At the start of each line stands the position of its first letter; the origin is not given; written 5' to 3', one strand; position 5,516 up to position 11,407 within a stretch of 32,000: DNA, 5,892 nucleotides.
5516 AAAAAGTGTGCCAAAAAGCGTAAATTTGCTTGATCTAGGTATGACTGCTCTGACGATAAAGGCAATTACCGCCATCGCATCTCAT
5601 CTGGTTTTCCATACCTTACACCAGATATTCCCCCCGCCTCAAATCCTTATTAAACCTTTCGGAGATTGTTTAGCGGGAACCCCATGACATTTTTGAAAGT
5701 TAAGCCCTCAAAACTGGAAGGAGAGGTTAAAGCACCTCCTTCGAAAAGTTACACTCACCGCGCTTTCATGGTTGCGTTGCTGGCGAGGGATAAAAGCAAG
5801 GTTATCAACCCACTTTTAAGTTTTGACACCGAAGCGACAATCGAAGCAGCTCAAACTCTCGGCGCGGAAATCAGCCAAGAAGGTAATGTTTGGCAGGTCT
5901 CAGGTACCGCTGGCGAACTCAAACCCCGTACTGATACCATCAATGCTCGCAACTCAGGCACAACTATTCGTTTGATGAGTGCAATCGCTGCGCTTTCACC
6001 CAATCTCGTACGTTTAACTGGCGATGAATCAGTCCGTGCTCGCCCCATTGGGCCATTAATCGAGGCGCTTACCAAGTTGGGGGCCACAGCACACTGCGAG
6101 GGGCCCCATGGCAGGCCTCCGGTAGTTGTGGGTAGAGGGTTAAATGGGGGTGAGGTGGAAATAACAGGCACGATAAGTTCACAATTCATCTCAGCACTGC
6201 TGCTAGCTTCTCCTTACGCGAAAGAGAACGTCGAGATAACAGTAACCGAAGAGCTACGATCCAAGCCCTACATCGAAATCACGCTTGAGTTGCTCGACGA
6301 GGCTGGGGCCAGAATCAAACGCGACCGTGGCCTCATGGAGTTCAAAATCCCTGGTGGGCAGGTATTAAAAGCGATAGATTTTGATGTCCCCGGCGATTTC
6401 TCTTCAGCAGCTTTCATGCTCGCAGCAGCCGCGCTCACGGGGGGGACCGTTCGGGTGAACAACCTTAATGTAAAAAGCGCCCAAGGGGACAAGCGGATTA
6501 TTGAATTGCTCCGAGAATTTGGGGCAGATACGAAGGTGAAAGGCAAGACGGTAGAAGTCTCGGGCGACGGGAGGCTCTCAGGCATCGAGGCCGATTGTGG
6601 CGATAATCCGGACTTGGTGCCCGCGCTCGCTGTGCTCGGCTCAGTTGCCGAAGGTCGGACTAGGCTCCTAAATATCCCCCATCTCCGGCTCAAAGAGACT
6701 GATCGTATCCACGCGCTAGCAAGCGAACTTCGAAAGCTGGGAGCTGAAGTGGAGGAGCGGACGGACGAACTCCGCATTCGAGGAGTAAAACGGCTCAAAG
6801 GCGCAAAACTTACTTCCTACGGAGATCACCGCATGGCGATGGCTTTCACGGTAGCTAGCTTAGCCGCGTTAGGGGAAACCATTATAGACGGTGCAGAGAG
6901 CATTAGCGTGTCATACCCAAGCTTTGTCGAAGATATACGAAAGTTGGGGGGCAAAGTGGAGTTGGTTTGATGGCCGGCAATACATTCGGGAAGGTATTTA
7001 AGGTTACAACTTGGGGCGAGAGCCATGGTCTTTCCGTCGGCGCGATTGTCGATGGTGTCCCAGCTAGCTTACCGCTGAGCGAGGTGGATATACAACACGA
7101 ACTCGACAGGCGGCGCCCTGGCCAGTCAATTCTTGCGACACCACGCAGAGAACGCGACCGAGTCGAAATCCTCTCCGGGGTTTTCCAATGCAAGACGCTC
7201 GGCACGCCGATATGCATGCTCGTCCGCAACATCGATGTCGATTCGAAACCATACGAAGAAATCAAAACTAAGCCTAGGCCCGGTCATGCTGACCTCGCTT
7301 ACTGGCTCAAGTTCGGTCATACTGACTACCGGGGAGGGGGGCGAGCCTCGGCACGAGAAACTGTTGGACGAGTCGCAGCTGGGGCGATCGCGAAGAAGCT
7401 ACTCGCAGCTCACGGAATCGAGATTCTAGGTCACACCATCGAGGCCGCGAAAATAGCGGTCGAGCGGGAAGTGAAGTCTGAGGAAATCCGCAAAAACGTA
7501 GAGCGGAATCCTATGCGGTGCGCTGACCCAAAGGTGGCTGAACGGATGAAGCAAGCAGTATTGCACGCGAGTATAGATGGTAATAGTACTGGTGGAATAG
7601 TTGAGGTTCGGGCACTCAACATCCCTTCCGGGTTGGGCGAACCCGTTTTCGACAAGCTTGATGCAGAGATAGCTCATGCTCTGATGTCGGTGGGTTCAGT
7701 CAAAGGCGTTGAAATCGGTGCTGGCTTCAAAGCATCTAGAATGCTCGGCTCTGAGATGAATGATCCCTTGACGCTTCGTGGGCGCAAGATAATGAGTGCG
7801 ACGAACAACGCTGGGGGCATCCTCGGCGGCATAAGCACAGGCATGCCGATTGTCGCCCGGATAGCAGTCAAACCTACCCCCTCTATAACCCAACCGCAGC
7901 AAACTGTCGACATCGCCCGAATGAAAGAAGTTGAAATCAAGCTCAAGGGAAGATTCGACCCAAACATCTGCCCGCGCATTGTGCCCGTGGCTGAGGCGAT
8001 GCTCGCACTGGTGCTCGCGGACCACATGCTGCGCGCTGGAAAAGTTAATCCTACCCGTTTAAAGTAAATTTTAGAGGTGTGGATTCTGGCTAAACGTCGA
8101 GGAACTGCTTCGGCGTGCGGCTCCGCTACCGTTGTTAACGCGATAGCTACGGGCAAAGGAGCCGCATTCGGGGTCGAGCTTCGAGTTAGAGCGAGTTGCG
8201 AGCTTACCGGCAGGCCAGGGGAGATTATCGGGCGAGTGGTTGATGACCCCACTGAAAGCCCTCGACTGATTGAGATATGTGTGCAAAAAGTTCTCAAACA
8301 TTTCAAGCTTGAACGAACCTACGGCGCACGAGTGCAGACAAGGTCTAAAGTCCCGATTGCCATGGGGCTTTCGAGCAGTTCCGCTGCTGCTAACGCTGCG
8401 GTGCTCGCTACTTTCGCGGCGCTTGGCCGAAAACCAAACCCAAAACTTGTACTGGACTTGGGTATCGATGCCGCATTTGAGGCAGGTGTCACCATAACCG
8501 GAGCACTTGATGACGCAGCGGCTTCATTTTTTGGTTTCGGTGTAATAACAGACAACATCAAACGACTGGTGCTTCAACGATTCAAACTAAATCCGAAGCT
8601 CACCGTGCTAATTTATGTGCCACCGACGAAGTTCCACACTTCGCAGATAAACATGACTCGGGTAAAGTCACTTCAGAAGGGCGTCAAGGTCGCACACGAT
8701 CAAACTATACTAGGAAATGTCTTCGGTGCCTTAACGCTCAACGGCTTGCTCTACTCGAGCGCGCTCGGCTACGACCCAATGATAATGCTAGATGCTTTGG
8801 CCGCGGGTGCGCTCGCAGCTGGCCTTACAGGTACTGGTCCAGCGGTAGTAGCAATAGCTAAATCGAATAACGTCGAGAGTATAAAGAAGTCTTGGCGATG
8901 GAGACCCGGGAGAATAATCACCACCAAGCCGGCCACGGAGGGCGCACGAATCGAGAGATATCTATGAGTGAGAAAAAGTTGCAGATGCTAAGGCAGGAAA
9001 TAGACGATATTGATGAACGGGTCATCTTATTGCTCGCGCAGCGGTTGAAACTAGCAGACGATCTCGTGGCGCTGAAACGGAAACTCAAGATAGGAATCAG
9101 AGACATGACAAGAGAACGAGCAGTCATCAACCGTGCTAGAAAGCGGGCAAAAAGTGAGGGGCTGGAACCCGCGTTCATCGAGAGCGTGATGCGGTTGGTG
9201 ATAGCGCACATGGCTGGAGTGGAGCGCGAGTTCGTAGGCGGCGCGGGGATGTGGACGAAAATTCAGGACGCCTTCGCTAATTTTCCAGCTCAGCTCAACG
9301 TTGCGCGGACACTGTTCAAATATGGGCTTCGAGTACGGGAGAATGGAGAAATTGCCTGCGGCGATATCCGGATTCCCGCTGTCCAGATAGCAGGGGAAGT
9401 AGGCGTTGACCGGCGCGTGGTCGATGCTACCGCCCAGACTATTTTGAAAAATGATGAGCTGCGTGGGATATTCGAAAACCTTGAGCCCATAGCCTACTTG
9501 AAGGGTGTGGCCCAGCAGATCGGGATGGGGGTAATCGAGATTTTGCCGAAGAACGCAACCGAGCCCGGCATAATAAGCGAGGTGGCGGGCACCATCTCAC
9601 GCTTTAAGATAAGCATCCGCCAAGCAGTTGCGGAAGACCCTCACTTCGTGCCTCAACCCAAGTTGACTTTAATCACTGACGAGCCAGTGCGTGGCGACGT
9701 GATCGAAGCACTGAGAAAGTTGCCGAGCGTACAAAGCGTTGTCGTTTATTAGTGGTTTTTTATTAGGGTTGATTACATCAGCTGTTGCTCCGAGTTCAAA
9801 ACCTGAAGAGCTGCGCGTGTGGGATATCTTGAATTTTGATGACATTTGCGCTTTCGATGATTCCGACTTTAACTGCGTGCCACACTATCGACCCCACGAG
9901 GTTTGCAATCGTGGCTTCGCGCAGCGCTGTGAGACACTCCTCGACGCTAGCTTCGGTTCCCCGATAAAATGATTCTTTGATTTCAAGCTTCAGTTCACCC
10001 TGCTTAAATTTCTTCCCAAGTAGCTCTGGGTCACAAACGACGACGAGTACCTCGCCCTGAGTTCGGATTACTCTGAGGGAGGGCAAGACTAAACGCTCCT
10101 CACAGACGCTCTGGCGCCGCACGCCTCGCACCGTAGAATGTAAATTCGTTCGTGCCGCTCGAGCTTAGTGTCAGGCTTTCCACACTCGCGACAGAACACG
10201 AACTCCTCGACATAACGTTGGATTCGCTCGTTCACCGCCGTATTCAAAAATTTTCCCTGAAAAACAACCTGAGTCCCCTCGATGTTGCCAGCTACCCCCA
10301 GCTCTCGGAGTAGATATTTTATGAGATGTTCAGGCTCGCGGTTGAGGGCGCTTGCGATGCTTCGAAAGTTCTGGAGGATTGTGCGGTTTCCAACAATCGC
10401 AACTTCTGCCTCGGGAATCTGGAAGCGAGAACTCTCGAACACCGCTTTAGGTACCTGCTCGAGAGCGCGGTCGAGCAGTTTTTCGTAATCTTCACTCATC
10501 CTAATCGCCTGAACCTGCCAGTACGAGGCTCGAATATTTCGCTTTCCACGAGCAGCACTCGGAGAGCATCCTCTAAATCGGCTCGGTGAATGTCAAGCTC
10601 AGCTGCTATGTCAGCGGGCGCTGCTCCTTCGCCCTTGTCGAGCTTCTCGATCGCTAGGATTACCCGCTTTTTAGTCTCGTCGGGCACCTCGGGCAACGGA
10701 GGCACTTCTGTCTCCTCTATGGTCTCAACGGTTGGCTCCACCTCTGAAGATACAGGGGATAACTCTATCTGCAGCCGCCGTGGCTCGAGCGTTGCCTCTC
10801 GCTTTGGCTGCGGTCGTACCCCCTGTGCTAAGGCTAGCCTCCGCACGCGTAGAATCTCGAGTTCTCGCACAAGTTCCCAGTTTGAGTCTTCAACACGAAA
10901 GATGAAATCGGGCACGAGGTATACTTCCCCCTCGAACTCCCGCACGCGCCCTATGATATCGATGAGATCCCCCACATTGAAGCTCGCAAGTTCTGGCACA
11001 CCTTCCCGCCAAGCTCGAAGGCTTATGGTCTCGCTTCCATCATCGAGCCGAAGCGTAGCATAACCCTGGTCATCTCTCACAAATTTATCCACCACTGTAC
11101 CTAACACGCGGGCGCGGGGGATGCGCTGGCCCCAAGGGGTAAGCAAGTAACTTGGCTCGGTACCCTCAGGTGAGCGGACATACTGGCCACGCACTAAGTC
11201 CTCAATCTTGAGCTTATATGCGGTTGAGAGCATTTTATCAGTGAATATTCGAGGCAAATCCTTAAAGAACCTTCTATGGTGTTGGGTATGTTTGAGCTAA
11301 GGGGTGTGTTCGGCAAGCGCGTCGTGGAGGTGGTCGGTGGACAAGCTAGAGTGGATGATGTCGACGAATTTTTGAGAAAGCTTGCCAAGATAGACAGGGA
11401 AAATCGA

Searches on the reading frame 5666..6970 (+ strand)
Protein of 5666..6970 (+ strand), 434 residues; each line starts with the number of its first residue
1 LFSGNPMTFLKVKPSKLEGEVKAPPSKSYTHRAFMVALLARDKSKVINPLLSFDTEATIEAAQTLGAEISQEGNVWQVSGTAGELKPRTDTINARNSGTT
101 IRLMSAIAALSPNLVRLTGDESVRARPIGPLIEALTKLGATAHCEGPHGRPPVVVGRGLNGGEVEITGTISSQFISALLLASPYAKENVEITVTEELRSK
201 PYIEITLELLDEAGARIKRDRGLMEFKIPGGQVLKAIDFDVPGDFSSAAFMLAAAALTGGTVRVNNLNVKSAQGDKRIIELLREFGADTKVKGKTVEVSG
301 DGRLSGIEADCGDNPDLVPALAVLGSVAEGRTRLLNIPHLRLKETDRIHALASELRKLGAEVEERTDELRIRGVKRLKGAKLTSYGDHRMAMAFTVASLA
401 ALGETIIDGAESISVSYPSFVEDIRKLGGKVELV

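Call 24: search_protein_families(library=pfam, proteins=[window:5666-6970:+], max_evalue=0.001)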
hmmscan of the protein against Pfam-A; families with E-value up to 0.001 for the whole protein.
window:5666-6970:+ (434 aa): 1 family
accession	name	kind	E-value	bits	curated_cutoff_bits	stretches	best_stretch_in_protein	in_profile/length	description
PF00275.25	EPSP_synthase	-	3.9e-121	405.1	22.8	1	13-423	3-416/417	EPSP synthase (3-phosphoshikimate 1-carboxyvinyltransferase)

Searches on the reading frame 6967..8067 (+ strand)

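Call 24: search_protein_families(library=pfam, proteins=[window:6967-8067:+], max_evalue=0.001)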
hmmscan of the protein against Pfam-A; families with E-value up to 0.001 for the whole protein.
window:6967-8067:+ (366 aa): 1 family
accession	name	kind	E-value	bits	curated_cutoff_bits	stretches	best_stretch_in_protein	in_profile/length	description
PF01264.26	Chorismate_synt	-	1.5e-137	458.2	27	1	11-355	1-327/327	Chorismate synthase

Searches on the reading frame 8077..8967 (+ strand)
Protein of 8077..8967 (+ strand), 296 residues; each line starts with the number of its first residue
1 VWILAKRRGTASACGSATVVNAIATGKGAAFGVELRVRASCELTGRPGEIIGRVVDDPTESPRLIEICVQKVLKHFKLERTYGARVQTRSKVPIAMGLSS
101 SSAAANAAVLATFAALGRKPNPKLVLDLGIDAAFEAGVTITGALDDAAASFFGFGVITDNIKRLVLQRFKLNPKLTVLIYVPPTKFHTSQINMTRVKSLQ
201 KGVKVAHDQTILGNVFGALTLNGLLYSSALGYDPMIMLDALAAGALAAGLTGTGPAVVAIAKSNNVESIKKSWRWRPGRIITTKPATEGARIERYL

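Call 24: search_protein_families(library=pfam, proteins=[window:8077-8967:+], max_evalue=0.001)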
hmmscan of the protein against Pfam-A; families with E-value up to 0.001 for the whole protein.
window:8077-8967:+ (296 aa): 3 families
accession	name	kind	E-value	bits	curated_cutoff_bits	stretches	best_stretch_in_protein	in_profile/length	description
PF00288.32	GHMP_kinases_N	-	8.1e-13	48.9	22.3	1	68-153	6-86/87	GHMP kinases N terminal domain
PF08544.19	GHMP_kinases_C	-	2.1e-05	25.3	21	1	240-273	43-79/85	GHMP kinases C terminal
PF22700.2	MVD-like_N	-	0.00015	21.9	27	1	65-121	65-120/157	Diphosphomevalonate decarboxylase-like N-terminal domain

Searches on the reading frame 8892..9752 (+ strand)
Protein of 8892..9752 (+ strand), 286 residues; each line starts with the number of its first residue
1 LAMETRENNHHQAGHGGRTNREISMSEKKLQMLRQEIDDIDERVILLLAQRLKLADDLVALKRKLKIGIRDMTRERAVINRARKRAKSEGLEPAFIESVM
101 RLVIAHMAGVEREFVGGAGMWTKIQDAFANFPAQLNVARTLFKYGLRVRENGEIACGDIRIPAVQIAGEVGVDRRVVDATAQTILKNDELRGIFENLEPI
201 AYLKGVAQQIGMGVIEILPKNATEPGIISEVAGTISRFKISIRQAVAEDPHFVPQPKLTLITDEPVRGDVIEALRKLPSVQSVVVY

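Call 24: search_protein_families(library=pfam, proteins=[window:8892-9752:+], max_evalue=0.001)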
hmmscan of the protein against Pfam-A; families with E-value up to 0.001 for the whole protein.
window:8892-9752:+ (286 aa): 2 families
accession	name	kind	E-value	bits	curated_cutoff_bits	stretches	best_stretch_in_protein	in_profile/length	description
PF01817.26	CM_2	-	3.1e-16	59.8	27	1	33-108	1-76/80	Chorismate mutase type II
PF01842.31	ACT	-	4.6e-05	23.6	27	1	223-278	9-65/66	ACT domain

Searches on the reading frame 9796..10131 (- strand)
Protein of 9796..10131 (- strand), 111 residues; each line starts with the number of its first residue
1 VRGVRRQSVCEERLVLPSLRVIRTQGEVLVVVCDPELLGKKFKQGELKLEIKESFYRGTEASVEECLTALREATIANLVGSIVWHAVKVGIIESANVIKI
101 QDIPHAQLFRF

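Call 25: search_protein_families(library=pfam, proteins=[window:9796-10131:-], max_evalue=0.001)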
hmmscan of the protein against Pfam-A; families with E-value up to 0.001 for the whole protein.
window:9796-10131:- (111 aa): 1 family
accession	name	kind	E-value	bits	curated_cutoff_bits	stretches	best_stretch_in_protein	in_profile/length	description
PF04242.18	DUF424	-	2.2e-25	89.2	25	1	23-110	2-91/92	Protein of unknown function (DUF424)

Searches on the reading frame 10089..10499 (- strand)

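Call 25: search_protein_families(library=pfam, proteins=[window:10089-10499:-], max_evalue=0.001)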
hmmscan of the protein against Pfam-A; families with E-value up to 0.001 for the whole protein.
window:10089-10499:- (136 aa): 1 family
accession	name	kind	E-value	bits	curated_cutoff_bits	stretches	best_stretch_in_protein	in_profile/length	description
PF01873.23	eIF-5_eIF-2B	-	1.6e-38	131.6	27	1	22-130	7-117/117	Domain found in IF2B/IF5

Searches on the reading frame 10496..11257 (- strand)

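Call 25: search_protein_families(library=pfam, proteins=[window:10496-11257:-], max_evalue=0.001)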
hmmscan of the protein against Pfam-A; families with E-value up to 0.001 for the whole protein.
window:10496-11257:- (253 aa): 1 family
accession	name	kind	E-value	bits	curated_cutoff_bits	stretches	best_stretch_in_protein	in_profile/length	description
PF01336.31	tRNA_anti-codon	-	6.5e-07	29.6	27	1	50-117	2-70/75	OB-fold nucleic acid binding domain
